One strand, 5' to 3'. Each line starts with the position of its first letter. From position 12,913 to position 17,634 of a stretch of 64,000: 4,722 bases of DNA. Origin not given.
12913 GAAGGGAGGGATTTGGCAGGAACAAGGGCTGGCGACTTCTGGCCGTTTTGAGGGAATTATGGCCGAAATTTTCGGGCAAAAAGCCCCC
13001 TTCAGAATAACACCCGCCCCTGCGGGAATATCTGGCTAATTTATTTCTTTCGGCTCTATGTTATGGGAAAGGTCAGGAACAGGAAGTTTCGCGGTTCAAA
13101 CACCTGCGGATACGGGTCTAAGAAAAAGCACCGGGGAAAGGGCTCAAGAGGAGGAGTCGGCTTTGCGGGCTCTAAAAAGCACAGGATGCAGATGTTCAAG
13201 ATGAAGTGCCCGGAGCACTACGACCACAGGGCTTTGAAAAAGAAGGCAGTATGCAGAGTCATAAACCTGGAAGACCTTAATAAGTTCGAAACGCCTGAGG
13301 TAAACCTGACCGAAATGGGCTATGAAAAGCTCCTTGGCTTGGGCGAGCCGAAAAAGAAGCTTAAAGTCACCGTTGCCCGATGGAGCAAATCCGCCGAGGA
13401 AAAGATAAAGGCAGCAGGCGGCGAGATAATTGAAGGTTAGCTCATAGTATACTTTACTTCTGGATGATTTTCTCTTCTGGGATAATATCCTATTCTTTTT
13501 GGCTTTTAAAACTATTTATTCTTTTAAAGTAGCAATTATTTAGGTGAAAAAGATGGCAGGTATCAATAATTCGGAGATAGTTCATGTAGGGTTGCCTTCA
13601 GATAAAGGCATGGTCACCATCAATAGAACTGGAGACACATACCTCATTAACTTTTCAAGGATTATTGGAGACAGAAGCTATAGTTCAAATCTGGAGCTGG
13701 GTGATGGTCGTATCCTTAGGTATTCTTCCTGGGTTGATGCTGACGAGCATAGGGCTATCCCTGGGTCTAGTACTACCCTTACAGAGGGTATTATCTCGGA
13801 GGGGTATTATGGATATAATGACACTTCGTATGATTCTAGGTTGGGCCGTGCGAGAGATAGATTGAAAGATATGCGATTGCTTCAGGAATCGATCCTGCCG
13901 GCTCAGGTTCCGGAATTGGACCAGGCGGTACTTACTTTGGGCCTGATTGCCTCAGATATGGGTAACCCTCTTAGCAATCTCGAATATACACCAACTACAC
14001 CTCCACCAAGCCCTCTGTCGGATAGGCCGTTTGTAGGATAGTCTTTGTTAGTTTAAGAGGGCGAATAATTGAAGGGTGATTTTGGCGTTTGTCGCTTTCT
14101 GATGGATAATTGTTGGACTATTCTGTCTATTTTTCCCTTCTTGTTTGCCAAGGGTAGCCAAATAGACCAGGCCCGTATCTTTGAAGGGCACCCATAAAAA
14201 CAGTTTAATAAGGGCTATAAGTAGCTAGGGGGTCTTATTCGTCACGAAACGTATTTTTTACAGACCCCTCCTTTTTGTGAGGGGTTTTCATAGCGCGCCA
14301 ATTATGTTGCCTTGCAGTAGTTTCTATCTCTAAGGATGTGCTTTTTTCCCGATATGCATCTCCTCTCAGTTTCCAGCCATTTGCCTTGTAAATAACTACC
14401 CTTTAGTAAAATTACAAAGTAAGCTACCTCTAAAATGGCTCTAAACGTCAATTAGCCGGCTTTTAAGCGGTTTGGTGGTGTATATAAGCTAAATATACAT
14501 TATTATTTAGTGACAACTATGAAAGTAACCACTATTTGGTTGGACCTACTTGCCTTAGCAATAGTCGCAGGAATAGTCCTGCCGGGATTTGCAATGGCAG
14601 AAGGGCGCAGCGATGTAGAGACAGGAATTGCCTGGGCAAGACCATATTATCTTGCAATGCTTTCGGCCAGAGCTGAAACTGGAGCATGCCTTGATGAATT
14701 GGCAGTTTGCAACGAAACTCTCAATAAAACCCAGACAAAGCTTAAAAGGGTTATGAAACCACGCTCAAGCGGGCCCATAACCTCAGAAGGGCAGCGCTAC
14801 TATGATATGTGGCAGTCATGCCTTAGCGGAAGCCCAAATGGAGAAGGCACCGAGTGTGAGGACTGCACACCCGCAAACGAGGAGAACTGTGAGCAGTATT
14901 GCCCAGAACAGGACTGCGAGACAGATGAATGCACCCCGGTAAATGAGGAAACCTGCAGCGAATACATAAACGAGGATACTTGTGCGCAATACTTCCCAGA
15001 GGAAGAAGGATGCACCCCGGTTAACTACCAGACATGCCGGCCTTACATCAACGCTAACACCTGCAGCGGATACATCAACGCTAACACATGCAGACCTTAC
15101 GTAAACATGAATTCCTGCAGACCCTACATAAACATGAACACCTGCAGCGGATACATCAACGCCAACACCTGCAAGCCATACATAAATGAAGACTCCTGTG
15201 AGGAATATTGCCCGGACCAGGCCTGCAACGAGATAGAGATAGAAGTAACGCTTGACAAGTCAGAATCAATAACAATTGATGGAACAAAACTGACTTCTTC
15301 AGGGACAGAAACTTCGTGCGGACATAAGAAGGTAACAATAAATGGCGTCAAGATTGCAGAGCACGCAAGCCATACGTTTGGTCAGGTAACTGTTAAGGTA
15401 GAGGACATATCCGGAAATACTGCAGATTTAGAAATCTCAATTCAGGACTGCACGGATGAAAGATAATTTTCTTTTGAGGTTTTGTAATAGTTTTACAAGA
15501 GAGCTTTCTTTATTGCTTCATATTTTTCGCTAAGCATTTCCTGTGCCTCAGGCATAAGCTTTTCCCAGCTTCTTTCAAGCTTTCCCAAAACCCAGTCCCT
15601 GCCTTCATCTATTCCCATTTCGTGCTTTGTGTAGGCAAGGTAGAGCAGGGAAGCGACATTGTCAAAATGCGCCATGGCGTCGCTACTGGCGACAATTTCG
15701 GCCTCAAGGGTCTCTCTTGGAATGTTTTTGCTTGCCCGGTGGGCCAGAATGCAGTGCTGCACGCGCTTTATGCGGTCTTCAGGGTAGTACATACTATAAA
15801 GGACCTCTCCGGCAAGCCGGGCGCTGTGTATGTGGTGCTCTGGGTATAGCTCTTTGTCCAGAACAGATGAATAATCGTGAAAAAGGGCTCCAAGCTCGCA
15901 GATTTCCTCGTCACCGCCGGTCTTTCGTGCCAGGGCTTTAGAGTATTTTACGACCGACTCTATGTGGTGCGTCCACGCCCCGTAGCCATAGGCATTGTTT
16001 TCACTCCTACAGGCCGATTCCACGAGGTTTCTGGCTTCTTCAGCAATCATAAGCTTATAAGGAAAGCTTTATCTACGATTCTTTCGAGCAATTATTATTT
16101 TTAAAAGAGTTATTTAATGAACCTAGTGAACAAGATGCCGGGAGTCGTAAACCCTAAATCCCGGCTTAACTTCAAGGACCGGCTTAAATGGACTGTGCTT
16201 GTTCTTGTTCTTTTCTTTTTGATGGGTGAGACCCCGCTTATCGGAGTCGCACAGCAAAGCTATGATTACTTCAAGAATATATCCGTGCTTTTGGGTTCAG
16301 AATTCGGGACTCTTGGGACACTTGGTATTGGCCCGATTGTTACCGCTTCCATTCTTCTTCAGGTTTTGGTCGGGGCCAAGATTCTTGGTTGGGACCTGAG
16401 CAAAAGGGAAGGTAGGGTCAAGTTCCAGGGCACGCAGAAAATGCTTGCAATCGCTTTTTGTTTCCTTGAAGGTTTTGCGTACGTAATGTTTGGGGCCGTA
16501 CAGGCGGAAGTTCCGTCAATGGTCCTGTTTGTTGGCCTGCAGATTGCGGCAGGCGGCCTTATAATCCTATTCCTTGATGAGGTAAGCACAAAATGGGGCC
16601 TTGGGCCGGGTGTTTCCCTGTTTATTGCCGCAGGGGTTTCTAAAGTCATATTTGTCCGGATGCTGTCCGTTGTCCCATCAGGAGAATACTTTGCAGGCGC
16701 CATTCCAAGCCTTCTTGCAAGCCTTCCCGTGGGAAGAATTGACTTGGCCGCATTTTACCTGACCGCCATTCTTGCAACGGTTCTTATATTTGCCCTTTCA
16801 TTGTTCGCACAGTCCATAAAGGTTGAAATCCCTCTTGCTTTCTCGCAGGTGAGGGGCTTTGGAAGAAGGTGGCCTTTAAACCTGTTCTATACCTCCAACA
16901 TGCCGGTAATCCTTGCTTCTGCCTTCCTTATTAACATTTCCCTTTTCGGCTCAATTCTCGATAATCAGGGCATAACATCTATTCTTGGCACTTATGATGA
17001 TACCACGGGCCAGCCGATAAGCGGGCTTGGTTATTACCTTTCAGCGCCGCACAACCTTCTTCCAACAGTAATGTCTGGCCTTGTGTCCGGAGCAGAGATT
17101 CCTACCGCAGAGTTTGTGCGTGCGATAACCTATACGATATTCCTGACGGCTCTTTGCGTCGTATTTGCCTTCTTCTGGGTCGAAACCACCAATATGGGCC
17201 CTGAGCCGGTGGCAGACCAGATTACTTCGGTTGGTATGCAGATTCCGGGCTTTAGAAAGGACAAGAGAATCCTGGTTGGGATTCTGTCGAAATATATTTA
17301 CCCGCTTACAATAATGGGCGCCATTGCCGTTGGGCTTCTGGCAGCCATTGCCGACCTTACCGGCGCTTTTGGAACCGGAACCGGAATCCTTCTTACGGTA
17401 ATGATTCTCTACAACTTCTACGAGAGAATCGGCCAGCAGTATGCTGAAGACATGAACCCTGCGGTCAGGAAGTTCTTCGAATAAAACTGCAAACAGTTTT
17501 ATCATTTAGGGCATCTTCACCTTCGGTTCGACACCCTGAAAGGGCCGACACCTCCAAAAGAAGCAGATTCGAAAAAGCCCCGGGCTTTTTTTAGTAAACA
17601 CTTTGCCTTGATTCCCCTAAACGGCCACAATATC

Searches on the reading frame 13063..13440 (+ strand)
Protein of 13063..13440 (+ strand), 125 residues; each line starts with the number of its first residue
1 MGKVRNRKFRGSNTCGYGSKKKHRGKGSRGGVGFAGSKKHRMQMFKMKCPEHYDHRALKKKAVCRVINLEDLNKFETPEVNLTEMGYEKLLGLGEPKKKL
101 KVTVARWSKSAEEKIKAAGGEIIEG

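Call 51: search_protein_families(library=pfam, proteins=[window:13063-13440:+], max_evalue=0.00001)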
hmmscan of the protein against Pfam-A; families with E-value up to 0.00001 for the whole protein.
window:13063-13440:+ (125 aa): 1 family
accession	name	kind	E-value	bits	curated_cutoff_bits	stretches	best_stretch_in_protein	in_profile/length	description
PF00828.25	Ribosomal_L27A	-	6.5e-14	52.5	21.5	1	66-122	1-71/72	Ribosomal proteins 50S-L15, 50S-L18e, 60S-L27A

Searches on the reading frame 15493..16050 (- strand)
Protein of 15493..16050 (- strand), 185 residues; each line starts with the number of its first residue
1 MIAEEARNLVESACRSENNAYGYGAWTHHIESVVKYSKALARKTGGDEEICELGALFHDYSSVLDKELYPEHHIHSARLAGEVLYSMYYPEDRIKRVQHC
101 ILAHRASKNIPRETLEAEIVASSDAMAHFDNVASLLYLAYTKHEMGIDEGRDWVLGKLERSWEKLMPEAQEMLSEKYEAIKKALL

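Call 48: search_protein_families(library=pfam, proteins=[window:15493-16050:-], max_evalue=0.00001)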
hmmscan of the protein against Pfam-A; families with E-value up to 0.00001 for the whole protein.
window:15493-16050:- (185 aa): 1 family
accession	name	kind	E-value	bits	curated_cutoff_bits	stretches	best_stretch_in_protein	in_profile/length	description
PF01966.28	HD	-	9.1e-10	39.3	22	1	28-126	3-113/116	HD domain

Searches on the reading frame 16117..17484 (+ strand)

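Call 48: search_protein_families(library=pfam, proteins=[window:16117-17484:+], max_evalue=0.00001)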
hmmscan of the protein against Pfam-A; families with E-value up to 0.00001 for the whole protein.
window:16117-17484:+ (455 aa): 1 family
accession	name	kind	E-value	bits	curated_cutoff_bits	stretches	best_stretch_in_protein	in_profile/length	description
PF00344.25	SecY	-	1.9e-61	208.5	32.2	1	65-435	1-306/306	SecY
